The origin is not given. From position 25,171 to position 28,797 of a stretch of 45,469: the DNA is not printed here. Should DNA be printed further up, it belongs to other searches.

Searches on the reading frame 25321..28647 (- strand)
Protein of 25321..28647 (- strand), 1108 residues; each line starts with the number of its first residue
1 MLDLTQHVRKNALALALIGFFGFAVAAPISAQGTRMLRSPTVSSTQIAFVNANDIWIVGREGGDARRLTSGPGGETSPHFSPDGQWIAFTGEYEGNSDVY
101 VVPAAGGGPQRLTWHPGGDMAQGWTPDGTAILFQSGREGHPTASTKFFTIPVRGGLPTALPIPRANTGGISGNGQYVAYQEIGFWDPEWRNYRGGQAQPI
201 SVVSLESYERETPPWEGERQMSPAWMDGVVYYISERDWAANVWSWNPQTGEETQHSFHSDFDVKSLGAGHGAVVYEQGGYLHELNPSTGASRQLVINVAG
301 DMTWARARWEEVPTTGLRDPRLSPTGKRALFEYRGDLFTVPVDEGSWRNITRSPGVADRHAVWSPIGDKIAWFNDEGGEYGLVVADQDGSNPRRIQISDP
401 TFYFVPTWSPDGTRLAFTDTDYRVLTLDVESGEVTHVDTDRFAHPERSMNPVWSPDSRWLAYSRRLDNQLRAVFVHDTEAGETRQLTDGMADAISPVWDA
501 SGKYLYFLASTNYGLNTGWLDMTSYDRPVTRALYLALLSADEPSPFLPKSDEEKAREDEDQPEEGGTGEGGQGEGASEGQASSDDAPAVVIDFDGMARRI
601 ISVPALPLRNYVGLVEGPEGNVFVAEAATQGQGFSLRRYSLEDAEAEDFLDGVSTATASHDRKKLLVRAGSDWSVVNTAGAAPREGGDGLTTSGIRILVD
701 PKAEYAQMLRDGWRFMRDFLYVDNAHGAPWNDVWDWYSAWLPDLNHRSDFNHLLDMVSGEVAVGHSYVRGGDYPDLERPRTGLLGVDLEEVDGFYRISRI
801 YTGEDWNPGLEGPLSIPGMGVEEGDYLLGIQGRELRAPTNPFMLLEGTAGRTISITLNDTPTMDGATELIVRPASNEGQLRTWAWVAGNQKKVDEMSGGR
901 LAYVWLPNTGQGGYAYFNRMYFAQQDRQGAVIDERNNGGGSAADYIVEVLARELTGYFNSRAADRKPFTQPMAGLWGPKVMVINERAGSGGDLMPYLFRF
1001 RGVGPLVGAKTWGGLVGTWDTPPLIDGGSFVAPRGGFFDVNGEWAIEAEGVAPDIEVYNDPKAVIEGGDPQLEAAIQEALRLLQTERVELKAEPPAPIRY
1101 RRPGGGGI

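Call 42: search_protein_families(library=pfam, proteins=[window:25321-28647:-], max_evalue=0.001)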
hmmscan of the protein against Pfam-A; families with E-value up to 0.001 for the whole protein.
window:25321-28647:- (1108 aa): 6 families
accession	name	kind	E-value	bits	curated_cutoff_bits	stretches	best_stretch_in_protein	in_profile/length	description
PF07676.18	PD40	-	8e-28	96.2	20.9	2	66-101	2-38/38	WD40-like Beta Propeller Repeat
PF14685.13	PDZ_Tricorn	-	1.2e-18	67.3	25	1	782-861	1-80/88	Tricorn protease PDZ domain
PF03572.23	Peptidase_S41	-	1.1e-15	58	24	1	902-1057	3-165/165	Peptidase family S41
PF14684.11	Tricorn_C1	-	1.1e-14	54.5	24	1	701-755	1-55/59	Tricorn protease C1 domain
PF00930.27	DPPIV_N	-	2.2e-12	46.8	22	0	424-492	25-84/354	Dipeptidyl peptidase IV (DPP IV) N-terminal region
PF25174.1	Beta-prop_THOC3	-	8.2e-05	22.2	305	0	407-505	95-186/272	THOC3 beta-propeller domain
